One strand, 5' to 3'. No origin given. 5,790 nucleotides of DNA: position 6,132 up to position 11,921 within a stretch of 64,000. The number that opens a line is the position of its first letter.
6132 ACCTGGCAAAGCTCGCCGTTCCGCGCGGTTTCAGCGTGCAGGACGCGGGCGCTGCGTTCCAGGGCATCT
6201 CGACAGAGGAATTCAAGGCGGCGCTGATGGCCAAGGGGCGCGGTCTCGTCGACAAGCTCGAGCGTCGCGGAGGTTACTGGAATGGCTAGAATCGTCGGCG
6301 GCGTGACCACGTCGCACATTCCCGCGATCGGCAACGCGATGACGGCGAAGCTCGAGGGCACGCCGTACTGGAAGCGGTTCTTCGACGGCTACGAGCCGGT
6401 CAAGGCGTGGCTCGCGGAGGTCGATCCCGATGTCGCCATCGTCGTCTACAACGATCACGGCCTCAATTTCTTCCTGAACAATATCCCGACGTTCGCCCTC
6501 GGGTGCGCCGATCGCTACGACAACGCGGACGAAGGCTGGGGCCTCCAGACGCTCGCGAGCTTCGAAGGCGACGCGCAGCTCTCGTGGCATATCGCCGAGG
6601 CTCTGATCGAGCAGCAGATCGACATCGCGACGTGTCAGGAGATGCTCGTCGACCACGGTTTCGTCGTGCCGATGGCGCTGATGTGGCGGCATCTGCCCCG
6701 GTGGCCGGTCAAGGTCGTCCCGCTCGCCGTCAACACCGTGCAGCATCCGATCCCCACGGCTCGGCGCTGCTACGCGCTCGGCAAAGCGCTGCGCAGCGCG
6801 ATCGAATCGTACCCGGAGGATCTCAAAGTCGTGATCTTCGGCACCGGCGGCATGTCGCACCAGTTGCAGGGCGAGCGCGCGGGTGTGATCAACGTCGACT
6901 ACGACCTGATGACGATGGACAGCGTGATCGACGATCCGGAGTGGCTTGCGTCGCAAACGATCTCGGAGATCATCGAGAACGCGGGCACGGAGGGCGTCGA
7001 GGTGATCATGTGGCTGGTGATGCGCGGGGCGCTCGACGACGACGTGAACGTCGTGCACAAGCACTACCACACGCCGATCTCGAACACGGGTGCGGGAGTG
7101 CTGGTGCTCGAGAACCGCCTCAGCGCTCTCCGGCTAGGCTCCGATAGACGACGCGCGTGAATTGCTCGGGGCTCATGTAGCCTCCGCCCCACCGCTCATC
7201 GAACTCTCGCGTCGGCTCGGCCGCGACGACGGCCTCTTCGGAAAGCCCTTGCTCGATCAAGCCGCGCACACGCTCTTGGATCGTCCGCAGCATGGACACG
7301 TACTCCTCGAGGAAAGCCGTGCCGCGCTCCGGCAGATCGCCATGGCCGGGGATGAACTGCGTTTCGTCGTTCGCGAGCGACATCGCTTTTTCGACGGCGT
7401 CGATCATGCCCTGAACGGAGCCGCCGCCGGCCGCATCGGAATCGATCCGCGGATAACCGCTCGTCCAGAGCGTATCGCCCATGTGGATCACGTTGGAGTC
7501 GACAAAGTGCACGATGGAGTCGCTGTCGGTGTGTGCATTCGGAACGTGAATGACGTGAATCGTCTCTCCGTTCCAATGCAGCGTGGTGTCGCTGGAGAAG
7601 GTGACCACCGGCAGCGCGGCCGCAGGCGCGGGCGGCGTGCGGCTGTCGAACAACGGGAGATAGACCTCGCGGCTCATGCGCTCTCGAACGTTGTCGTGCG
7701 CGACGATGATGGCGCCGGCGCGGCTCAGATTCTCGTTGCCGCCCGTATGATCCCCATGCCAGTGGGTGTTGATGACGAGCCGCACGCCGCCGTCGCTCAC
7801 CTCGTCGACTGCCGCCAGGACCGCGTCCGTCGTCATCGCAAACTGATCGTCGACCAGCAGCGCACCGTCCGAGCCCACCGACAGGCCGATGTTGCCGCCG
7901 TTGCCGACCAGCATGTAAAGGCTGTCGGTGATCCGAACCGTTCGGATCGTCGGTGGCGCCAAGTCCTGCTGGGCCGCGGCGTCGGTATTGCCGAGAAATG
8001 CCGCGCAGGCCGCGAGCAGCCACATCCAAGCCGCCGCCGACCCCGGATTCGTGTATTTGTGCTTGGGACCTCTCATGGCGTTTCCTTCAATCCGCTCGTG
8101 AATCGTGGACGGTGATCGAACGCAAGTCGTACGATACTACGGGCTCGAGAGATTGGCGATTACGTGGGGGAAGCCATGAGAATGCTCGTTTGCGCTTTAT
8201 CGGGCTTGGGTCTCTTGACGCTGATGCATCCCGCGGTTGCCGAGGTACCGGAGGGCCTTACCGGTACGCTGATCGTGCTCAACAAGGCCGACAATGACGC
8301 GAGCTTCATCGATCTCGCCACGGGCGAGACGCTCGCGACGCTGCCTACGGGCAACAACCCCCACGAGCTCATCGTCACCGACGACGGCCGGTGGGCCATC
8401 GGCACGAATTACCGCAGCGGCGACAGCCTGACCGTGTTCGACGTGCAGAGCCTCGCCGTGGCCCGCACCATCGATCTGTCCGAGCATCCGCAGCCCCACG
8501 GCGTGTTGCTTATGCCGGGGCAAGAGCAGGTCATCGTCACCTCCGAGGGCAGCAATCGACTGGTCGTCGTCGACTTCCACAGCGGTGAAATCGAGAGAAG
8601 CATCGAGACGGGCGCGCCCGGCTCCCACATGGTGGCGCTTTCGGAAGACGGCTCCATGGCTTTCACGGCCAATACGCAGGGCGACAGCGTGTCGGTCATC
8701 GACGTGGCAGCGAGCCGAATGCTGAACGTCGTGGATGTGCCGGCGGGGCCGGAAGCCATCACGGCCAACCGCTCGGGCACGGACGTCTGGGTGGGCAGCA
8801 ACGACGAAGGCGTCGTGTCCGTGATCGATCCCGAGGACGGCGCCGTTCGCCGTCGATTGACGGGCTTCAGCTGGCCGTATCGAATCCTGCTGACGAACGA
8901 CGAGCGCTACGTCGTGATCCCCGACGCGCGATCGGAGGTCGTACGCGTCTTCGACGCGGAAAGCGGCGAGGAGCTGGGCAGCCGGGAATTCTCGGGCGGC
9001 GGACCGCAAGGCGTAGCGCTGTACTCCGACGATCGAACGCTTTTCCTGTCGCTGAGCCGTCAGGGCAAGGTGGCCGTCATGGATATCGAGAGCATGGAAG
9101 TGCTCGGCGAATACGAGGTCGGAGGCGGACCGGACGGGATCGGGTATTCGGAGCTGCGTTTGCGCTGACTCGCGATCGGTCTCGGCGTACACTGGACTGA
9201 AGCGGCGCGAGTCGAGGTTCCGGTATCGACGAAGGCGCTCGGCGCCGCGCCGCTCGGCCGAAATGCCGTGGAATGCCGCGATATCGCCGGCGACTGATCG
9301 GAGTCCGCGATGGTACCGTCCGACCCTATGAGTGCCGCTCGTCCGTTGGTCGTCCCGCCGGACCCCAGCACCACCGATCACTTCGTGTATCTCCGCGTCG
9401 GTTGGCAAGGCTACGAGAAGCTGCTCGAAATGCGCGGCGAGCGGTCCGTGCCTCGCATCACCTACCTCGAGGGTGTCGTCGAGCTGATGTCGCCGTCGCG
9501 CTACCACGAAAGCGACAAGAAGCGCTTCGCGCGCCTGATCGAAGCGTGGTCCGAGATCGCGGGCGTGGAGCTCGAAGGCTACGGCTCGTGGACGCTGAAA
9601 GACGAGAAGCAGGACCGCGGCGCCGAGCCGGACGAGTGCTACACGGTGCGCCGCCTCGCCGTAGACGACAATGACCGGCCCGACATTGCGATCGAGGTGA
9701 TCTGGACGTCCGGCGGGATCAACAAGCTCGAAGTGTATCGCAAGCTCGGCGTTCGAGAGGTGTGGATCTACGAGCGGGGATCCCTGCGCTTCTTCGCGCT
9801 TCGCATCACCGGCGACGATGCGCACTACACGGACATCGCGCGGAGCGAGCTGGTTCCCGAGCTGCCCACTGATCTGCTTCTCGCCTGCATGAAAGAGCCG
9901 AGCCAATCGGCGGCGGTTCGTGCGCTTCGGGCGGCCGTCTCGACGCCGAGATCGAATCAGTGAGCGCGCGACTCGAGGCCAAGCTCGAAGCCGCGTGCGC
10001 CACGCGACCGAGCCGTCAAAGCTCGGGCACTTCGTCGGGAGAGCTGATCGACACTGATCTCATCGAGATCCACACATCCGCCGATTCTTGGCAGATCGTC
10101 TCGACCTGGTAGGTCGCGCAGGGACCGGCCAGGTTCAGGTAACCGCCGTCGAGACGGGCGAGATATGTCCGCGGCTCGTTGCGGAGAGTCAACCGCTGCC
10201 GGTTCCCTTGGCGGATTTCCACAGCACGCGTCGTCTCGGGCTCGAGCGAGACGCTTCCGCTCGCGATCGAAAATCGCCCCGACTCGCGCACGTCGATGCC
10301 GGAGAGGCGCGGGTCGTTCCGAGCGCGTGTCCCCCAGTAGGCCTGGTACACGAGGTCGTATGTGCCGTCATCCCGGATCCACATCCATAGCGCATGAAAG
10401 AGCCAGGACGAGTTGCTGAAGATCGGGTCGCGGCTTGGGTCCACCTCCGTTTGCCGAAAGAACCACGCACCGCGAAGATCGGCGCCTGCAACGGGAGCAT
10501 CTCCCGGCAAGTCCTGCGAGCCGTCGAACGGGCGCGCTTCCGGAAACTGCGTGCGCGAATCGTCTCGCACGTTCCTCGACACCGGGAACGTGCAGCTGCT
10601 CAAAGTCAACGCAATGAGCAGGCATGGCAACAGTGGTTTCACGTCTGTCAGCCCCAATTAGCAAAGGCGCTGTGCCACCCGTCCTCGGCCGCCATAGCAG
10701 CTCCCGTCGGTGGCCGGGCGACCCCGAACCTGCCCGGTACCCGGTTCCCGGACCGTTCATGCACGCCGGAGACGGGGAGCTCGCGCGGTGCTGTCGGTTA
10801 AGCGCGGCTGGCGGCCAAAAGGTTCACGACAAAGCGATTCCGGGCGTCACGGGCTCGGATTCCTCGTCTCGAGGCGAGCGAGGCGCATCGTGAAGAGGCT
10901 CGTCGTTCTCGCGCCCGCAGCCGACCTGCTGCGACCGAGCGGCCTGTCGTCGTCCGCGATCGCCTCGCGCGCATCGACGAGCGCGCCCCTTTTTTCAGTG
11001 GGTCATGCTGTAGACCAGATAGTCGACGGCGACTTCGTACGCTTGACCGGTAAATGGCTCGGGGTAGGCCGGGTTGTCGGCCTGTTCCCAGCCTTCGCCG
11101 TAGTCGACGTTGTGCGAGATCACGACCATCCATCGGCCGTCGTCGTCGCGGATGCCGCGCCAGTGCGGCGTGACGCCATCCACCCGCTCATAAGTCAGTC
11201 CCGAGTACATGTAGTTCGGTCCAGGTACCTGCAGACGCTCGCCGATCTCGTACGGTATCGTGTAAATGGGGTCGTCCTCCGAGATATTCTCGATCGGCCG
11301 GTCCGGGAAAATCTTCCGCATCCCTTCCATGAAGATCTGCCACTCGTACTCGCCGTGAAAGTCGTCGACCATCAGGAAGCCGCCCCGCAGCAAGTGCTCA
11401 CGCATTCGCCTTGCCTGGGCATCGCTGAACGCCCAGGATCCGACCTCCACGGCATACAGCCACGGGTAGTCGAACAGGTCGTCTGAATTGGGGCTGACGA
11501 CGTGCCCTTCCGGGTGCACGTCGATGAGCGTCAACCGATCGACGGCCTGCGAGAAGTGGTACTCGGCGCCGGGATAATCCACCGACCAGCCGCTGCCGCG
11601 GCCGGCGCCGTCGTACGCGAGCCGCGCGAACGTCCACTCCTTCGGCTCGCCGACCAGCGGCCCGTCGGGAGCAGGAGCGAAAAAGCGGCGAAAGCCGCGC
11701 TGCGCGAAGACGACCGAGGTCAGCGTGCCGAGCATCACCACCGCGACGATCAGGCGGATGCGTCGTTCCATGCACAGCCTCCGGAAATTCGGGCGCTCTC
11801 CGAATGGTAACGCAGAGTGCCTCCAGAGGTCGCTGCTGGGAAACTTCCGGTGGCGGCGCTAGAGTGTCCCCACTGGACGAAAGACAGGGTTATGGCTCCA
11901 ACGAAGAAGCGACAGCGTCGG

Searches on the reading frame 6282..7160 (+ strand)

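Call 64: search_protein_families(library=pfam, proteins=[window:6282-7160:+], max_evalue=0.00001)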
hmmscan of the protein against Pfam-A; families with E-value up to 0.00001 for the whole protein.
window:6282-7160:+ (292 aa): 1 family
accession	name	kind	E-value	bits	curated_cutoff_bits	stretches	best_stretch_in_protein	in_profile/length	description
PF02900.23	LigB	-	6.8e-66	222.5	26.3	1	8-272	3-267/269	Catalytic LigB subunit of aromatic ring-opening dioxygenase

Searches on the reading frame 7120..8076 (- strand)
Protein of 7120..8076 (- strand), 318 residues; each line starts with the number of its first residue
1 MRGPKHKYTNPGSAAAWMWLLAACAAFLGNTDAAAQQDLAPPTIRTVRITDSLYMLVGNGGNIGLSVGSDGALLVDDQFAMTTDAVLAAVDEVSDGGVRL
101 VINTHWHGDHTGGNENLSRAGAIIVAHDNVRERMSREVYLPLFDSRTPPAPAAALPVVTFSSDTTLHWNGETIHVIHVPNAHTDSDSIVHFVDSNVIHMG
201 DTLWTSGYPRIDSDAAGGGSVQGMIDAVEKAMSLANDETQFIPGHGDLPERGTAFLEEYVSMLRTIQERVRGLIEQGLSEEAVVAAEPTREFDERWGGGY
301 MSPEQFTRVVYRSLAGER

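Call 64: search_protein_families(library=pfam, proteins=[window:7120-8076:-], max_evalue=0.00001)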
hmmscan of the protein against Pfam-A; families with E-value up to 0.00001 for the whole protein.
window:7120-8076:- (318 aa): 1 family
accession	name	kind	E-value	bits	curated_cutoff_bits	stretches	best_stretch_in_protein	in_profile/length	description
PF00753.33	Lactamase_B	-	2.9e-16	60.4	22.7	1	62-238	7-191/196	Metallo-beta-lactamase superfamily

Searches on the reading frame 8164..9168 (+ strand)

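Call 64: search_protein_families(library=pfam, proteins=[window:8164-9168:+], max_evalue=0.00001)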
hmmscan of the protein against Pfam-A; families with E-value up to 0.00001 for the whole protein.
window:8164-9168:+ (334 aa): 4 families
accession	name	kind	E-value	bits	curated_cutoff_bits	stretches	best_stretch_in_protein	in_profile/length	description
PF21783.3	YNCE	-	1.5e-18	67.7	27.1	0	123-230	212-320/339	YNCE-like beta-propeller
PF02239.22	Cytochrom_D1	-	2.1e-09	36.9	25.5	0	43-141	56-159/368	Cytochrome D1 heme domain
PF25174.1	Beta-prop_THOC3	-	3.2e-09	36.6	305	1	89-273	71-250/272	THOC3 beta-propeller domain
PF10282.15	Lactonase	-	4.1e-09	36.5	21.7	0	32-143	211-327/344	Lactonase, 7-bladed beta-propeller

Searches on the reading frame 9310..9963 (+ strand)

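Call 64: search_protein_families(library=pfam, proteins=[window:9310-9963:+], max_evalue=0.00001)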
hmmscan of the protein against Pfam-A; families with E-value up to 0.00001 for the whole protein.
window:9310-9963:+ (217 aa): 1 family
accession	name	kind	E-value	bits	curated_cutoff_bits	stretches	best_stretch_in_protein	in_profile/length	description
PF05685.18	Uma2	-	6.3e-16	58.8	27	1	36-176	2-149/172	Putative restriction endonuclease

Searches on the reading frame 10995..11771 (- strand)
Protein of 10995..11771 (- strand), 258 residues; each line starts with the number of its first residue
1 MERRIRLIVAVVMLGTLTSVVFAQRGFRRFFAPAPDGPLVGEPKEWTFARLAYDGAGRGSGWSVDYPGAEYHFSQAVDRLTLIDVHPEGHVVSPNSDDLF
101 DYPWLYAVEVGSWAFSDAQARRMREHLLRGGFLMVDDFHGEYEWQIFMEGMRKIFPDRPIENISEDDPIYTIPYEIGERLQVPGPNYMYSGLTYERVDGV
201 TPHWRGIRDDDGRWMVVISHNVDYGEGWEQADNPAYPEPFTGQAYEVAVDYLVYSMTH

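Call 64: search_protein_families(library=pfam, proteins=[window:10995-11771:-], max_evalue=0.00001)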
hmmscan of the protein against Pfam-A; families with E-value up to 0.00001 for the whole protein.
window:10995-11771:- (258 aa): 1 family
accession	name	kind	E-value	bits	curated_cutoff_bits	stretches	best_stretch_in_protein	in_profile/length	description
PF13709.12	DUF4159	-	1.9e-42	145.5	25.9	1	47-256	1-202/202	Domain of unknown function (DUF4159)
